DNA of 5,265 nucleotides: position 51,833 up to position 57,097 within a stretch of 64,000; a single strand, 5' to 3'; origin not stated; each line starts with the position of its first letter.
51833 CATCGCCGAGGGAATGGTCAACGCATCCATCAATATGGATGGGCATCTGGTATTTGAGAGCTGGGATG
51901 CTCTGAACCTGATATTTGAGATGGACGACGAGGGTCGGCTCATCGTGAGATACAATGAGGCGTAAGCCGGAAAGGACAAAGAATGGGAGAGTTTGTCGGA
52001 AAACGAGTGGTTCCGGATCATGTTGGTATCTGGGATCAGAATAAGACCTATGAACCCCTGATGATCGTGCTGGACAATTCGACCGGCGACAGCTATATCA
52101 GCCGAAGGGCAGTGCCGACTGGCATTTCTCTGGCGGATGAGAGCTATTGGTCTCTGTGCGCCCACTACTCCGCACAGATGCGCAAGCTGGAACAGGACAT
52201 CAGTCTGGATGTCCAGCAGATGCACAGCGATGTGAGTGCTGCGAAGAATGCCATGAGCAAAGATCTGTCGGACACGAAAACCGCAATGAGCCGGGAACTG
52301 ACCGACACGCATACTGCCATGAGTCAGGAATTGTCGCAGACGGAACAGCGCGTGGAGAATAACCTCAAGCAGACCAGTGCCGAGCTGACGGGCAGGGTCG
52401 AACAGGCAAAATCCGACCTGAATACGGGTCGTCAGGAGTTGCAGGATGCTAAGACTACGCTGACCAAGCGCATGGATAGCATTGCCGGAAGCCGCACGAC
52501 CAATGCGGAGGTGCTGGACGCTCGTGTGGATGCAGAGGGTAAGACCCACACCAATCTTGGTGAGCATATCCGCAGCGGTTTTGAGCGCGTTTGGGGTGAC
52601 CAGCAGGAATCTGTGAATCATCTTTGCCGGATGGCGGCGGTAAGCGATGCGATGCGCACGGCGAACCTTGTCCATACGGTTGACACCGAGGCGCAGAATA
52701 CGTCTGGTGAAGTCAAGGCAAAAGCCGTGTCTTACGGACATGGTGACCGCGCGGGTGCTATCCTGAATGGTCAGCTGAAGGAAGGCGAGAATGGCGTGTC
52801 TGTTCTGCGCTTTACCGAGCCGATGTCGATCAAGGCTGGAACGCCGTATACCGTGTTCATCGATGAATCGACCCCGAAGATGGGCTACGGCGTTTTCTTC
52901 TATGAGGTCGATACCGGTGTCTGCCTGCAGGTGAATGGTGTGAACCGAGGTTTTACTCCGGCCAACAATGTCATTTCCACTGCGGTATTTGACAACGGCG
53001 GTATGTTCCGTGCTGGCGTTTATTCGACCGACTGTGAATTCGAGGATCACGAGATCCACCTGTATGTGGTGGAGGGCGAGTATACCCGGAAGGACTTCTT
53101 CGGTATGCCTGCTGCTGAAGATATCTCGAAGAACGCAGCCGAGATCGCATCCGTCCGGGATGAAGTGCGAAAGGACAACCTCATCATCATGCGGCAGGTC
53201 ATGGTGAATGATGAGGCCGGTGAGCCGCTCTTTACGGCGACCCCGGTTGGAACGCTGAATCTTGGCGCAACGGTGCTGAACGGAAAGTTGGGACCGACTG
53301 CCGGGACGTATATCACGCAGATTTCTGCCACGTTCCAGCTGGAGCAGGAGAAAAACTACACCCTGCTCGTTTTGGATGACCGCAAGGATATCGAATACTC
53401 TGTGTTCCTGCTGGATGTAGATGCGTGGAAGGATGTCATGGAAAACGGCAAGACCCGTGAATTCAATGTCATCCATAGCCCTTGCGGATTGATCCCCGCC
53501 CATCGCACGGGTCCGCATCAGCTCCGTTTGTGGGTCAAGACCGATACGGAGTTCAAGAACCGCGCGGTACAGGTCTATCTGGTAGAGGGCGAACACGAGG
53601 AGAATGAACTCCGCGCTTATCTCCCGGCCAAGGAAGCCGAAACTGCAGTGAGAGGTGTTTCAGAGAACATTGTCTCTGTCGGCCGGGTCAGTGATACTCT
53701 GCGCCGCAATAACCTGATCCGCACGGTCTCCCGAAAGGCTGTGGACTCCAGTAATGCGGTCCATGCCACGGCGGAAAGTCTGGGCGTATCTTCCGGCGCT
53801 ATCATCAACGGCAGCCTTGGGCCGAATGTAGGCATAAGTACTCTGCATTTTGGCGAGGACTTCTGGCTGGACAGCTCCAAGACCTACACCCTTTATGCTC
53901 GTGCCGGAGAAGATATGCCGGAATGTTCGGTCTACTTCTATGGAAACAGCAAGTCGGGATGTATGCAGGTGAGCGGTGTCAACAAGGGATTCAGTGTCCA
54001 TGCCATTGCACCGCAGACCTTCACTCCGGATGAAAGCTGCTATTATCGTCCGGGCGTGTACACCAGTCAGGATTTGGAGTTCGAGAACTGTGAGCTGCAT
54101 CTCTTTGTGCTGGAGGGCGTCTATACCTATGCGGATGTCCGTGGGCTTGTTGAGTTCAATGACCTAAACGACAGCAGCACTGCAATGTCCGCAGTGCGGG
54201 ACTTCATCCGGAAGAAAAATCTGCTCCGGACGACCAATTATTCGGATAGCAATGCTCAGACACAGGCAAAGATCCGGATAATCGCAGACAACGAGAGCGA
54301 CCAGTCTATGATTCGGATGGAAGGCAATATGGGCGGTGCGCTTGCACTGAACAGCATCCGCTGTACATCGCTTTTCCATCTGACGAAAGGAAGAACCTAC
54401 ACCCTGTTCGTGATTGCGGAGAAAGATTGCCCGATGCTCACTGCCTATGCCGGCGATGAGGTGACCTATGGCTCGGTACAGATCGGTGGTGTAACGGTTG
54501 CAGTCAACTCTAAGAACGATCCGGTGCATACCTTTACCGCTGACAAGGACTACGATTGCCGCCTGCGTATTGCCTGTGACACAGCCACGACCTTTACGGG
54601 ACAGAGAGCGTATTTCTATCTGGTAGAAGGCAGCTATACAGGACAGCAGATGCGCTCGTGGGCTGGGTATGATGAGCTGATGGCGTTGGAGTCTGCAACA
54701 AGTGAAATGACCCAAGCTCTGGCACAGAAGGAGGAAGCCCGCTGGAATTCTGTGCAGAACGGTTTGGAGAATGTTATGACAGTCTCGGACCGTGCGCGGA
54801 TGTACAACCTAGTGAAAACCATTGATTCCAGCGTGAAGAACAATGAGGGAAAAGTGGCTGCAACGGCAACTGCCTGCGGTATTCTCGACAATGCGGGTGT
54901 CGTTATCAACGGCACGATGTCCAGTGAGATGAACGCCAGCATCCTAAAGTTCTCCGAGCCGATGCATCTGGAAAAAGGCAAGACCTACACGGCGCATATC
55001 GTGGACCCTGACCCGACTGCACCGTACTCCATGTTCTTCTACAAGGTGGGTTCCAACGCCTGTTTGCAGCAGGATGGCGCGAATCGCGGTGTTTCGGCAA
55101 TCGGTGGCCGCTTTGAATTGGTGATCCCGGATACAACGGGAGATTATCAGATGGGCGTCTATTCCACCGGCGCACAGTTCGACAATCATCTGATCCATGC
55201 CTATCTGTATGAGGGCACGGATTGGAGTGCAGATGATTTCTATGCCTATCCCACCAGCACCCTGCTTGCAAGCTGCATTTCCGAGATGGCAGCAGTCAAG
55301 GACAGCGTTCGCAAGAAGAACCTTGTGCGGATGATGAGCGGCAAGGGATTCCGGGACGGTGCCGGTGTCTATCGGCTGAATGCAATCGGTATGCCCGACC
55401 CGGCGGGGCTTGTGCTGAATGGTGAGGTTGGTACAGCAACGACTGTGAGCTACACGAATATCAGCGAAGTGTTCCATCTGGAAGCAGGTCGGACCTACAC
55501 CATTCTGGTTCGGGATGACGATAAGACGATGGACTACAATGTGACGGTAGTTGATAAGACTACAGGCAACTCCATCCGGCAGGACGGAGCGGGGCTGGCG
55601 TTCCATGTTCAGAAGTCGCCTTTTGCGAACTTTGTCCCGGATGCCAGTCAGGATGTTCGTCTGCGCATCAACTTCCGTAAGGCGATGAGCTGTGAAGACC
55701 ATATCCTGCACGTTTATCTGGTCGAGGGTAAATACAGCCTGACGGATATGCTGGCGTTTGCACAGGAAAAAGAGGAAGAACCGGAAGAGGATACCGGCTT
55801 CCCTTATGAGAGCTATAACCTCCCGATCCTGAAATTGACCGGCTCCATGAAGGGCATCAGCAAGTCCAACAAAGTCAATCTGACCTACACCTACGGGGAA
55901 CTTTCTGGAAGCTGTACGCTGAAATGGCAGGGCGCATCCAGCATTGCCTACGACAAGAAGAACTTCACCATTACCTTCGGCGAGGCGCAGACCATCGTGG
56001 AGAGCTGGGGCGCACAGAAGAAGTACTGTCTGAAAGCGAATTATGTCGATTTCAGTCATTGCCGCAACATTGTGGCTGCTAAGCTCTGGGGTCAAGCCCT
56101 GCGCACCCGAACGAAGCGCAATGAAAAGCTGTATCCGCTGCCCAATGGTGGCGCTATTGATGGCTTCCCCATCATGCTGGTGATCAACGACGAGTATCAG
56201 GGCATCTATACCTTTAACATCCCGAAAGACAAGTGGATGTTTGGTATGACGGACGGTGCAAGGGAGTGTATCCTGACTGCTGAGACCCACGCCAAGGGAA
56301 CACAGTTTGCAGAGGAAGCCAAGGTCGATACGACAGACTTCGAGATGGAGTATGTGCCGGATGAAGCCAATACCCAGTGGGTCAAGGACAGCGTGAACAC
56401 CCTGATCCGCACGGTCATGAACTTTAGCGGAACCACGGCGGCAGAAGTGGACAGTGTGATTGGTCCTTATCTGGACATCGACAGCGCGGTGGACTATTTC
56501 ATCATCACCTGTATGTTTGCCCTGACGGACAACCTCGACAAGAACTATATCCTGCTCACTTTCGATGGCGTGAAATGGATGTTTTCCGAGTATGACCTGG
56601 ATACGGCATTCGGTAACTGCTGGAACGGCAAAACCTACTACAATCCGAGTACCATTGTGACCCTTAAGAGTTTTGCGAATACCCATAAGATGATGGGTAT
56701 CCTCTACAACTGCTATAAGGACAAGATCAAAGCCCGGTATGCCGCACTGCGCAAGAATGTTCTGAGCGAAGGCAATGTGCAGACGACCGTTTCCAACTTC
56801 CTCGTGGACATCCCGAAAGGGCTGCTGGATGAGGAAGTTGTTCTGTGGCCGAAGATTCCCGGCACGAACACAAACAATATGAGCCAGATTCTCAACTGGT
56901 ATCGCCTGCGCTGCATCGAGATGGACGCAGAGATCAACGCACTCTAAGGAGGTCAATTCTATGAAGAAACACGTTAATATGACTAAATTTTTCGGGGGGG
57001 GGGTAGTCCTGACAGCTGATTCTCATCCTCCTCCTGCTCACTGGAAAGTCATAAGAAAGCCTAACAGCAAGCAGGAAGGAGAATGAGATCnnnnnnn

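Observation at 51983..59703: Two paralogous tail fibers sharing a ~190-aa N-terminal anchor but carrying different modular receptor-binding or enzymatic regions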

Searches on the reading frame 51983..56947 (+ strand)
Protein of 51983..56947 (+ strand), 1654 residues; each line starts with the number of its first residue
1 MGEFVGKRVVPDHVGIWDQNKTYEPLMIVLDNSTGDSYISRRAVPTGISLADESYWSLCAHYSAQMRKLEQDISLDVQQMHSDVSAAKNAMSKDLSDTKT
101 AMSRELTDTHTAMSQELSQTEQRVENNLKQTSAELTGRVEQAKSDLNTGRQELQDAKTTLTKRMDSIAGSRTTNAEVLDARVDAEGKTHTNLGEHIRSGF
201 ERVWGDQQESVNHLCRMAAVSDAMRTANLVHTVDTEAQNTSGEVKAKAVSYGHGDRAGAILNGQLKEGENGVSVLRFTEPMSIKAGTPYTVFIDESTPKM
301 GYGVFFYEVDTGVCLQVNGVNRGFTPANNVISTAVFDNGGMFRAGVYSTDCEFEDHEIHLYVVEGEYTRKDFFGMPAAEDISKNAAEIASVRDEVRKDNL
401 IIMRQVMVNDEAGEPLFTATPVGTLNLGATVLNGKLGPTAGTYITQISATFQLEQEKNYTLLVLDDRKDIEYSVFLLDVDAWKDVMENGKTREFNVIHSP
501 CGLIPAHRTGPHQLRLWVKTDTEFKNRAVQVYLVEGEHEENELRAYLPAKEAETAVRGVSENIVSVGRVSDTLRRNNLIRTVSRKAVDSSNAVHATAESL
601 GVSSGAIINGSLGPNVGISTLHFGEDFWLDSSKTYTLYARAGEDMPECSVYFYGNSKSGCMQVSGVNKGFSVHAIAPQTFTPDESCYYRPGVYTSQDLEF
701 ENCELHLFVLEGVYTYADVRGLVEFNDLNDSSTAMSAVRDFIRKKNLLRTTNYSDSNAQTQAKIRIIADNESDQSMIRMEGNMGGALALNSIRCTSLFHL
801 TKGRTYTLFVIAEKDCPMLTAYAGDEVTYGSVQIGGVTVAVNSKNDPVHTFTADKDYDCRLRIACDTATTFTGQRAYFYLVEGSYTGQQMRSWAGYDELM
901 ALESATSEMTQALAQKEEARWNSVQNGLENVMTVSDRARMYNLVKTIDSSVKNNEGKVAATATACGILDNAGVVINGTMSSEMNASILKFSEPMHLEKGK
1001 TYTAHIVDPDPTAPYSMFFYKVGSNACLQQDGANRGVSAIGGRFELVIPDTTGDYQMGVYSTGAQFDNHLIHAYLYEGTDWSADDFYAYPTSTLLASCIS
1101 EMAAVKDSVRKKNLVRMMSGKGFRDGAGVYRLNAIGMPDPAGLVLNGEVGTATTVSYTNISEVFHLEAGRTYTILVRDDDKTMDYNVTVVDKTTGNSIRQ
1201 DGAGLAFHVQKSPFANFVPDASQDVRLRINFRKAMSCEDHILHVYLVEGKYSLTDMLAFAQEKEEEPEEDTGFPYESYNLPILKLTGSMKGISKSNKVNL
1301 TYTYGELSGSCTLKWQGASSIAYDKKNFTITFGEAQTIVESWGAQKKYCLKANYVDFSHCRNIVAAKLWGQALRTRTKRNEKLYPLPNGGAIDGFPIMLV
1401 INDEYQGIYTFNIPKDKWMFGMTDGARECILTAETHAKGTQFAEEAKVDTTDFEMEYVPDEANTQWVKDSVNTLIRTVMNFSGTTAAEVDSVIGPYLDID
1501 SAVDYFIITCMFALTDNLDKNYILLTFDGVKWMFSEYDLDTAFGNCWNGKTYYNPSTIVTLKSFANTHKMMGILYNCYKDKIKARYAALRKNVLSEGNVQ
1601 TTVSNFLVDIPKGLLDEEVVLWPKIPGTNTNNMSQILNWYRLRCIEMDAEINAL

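Call 3: search_protein_families(library=pfam, proteins=[window:51983-56947:+], max_evalue=0.1)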
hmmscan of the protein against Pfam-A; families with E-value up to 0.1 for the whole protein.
window:51983-56947:+ (1654 aa): 5 families
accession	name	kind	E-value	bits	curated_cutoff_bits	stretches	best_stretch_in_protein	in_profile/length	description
PF08757.17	CotH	-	1e-24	88.1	23.8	1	1314-1643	2-318/322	CotH kinase protein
PF01442.23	Apolipoprotein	-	5.6e-05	23.4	90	1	77-166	28-117/190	Apolipoprotein A1/A4/E domain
PF13313.11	DUF4082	-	0.012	16.1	28.4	0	266-294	63-91/143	Domain of unknown function (DUF4082)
PF05615.18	THOC7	-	0.034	14.9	28.7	1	78-164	37-114/136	Tho complex subunit 7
PF00038.26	Filament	-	0.071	13.2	40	0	76-193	143-259/313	Intermediate filament protein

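Call 4: search_protein_families(library=phrogs, proteins=[window:51983-56947:+], max_evalue=0.01)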
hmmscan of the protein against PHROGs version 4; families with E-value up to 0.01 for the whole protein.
window:51983-56947:+ (1654 aa): 4 families
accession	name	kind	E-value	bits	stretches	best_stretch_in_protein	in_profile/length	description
phrog_28731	-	unknown function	1.7e-24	87.3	1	1289-1651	408-786/790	-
phrog_9391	-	unknown function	7.4e-22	78.6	1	1292-1648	268-642/649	-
phrog_27151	-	unknown function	7.5e-19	67.7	1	1308-1650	1022-1380/1469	-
phrog_287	-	tail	0.0099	15.6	0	99-202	15-113/628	minor tail protein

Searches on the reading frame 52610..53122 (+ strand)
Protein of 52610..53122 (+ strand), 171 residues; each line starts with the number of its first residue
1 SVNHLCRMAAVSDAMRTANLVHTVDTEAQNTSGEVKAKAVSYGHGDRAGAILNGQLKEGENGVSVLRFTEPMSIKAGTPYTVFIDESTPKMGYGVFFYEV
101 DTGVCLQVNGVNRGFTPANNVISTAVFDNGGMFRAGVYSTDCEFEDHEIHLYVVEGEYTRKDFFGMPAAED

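Call 25: find_homologous_proteins(query=A1, max_evalue=0.001)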
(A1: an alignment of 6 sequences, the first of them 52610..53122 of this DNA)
Query A1 (6 sequences) (171 aa, profile of the alignment): 4 proteins with E <= 0.001 among 2066 candidates.
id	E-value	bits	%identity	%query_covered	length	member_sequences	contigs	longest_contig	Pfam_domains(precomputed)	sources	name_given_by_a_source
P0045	1.5e-40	157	24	65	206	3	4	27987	-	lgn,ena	-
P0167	3.3e-30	123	76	58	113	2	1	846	-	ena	-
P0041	8.4e-28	115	79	60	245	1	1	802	-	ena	-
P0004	1.5e-23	101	70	58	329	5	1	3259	PF28217.1,PF01442.24,PF27984.1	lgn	-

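Call 33: predict_structure(alignment_id=A1)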
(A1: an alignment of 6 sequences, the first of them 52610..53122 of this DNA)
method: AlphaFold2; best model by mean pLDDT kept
length: 171 residues; sequences in the alignment: 6
mean_pLDDT: 87.2   pTM: 0.84
mean pLDDT of the five models: 87.2, 86.7, 86.4, 85.4, 84.6
residues with pLDDT >= 90: 109; 70-90: 40; 50-70: 17; < 50: 5
segments of 3 or more residues with pLDDT < 50: 167-171
pLDDT, mean of each block of 10 residues (from residue 1): 65 90 96 94 86 88 90 97 81 91 93 80 92 95 91 94 64 36
secondary structure, 60 per line:
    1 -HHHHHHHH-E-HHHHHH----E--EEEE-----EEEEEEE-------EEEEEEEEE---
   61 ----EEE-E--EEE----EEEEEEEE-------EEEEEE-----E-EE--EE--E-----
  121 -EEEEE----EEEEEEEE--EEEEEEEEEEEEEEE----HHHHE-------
elements in order: H2-9 H13-18 E26-29 E35-41 E49-57 E65-67 E72-74 E79-86 E94-99 E122-126 E131-138 E141-155 H160-163

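Call 34: search_protein_representatives(alignment_id=A1)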
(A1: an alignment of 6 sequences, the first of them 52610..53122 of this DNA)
Query: 6 sequences, 175 profile positions. Proteins with E-value up to 0.001 (for the whole library): 55; up to 1e-10: 35; up to 1e-30: 12. The best 55 are listed.
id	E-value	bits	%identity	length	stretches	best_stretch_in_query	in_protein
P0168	0.0e+00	1160.5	-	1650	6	3-173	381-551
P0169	8.9e-218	732.0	-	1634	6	8-171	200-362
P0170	1.4e-126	435.0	-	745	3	3-173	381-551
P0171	1.1e-116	402.9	-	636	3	4-172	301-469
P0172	1.7e-105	366.4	-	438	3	2-175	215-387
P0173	2.4e-99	346.3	-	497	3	4-171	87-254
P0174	5.1e-56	205.3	-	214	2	19-172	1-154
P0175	6.6e-55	201.7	-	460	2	1-123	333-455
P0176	2.5e-54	199.8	-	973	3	13-173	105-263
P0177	1.2e-46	174.8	-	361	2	29-172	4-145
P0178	1.3e-32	129.1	-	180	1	4-154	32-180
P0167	1.0e-30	122.8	-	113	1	73-171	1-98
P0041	2.7e-28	115.0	-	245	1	4-105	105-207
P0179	1.8e-26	109.0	-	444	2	3-165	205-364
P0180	4.2e-25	104.6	-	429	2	4-70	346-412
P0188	1.4e-17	80.1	-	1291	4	12-171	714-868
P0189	1.0e-16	77.3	-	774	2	48-166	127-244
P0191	7.5e-16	74.5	-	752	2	4-167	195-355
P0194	1.1e-13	67.4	-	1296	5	25-174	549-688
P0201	4.3e-09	52.5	-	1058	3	3-167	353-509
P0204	6.2e-08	48.7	-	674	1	19-166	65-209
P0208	1.3e-05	41.1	-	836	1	5-170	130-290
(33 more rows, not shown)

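Call 78: search_protein_families(library=pfam, proteins=[window:52610-53122:+], max_evalue=0.1)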
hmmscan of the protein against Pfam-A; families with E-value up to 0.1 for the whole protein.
window:52610-53122:+ (171 aa): 1 family
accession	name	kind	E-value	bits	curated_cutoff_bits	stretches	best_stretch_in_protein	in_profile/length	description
PF13313.11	DUF4082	-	0.063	13.7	28.4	0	57-86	63-92/143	Domain of unknown function (DUF4082)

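Call 83: search_protein_families(library=pfam, proteins=[P0169, P0176, P0188, P0194, P0201, P0191, P0189, P0204, P0208], max_evalue=0.001)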
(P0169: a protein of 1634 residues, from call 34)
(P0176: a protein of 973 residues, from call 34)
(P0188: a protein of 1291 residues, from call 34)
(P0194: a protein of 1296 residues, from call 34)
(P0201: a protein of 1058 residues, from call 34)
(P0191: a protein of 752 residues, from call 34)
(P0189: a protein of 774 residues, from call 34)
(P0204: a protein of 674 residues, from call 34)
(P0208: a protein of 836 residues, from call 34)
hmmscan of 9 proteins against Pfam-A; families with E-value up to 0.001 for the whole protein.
P0169 (1634 aa): 2 families
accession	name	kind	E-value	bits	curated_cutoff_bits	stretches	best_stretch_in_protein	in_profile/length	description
PF08757.17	CotH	-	7.4e-23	82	23.8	1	1288-1623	4-318/322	CotH kinase protein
PF18560.7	Lectin_like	-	6.2e-05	23.7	27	0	233-288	56-110/156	Lectin like domain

P0176 (973 aa): 1 family
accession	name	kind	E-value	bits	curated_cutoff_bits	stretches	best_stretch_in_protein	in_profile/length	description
PF08757.17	CotH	-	5.4e-31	108.7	23.8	1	635-965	4-321/322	CotH kinase protein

P0188 (1291 aa): 1 family
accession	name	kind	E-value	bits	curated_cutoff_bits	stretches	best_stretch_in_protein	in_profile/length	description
PF08757.17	CotH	-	1e-27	98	23.8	1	927-1268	1-319/322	CotH kinase protein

P0194 (1296 aa): 1 family
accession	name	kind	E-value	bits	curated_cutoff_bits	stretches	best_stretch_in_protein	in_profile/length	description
PF08757.17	CotH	-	8.9e-21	75.2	23.8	1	926-1229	2-265/322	CotH kinase protein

P0201 (1058 aa): 1 family
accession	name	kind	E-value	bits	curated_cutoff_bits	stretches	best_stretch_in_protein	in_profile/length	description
PF08757.17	CotH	-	4.7e-26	92.5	23.8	1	722-1046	2-318/322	CotH kinase protein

P0191 (752 aa): 2 families
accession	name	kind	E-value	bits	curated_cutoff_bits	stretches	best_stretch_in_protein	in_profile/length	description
PF08757.17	CotH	-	6.7e-29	101.8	23.8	1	417-742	4-321/322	CotH kinase protein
PF07116.16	DUF1372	-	0.00044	20.9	25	0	37-74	55-93/98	Protein of unknown function (DUF1372)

P0189 (774 aa): 1 family
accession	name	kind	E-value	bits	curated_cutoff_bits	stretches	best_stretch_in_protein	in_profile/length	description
PF08757.17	CotH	-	2.5e-27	96.7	23.8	1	441-767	2-322/322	CotH kinase protein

P0204 (674 aa): 0 families

P0208 (836 aa): 4 families
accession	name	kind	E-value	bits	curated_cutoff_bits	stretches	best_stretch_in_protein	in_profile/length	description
PF00326.27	Peptidase_S9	-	1.2e-07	31.9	22.6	1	676-824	66-203/213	Prolyl oligopeptidase family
PF12146.15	Hydrolase_4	-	6.5e-07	29.3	27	1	612-715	11-117/239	Serine aminopeptidase, S33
PF00561.26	Abhydrolase_1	-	1.3e-05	25.5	25.8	1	633-731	50-123/245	alpha/beta hydrolase fold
PF02230.22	Abhydrolase_2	-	0.0002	21.7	23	0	648-720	79-151/217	Phospholipase/Carboxylesterase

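Call 84: fold_search(model_id=the predicted structure, library=viral)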
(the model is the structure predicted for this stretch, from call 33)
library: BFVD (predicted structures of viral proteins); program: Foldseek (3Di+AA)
matches with E <= 10: 1759; with E <= 0.001: 9
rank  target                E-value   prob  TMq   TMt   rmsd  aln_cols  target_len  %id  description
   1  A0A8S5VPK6            3.9e-13  1.00  0.89  0.23   2.2       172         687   25  (no name in the UniProt tables at hand)
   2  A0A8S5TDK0            2.4e-04  1.00  0.51  0.12   7.7       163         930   15  Tail fiber protein [Siphoviridae sp. ctENB54]
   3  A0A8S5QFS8            6.2e-04  1.00  0.51  0.08   4.9       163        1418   10  Uncharacterized protein [Siphoviridae sp. ctRBF36]
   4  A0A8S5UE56            6.2e-04  1.00  0.46  0.13   6.6       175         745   12  Uncharacterized protein [Siphoviridae sp. ctGQT3]
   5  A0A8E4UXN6            6.2e-04  1.00  0.33  0.11  12.4       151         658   12  (no name in the UniProt tables at hand)
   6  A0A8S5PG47            7.3e-04  1.00  0.49  0.16   5.4       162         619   15  Tail fiber protein [Siphoviridae sp. ctsxw88]
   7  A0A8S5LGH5            9.4e-04  1.00  0.46  0.13  13.2       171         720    9  Collagen alpha 1(VIII) chain protein [Siphoviridae sp. ctDo63]
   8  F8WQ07                9.9e-04  1.00  0.40  0.07   8.8       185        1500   12  (no name in the UniProt tables at hand)
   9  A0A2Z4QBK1            9.9e-04  0.99  0.32  0.14  12.9       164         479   13  (no name in the UniProt tables at hand)
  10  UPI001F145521         1.3e-03  0.97  0.31  0.10   9.9       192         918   12  (no name look-up for this kind of identifier)
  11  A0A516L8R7            1.4e-03  0.99  0.32  0.31   9.2       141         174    9  (no name in the UniProt tables at hand)
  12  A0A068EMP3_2          1.7e-03  1.00  0.43  0.09  12.1       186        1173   14  Putative tail protein [Bacillus phage CP-51]
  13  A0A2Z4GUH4            1.8e-03  1.00  0.46  0.16   4.8       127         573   11  (no name in the UniProt tables at hand)
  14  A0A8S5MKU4            1.9e-03  1.00  0.48  0.10   4.5       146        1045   14  Uncharacterized protein [Siphoviridae sp. ctrpg19]
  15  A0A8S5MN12            1.9e-03  1.00  0.45  0.08   6.4       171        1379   14  Uncharacterized protein [Siphoviridae sp. ct89Z21]
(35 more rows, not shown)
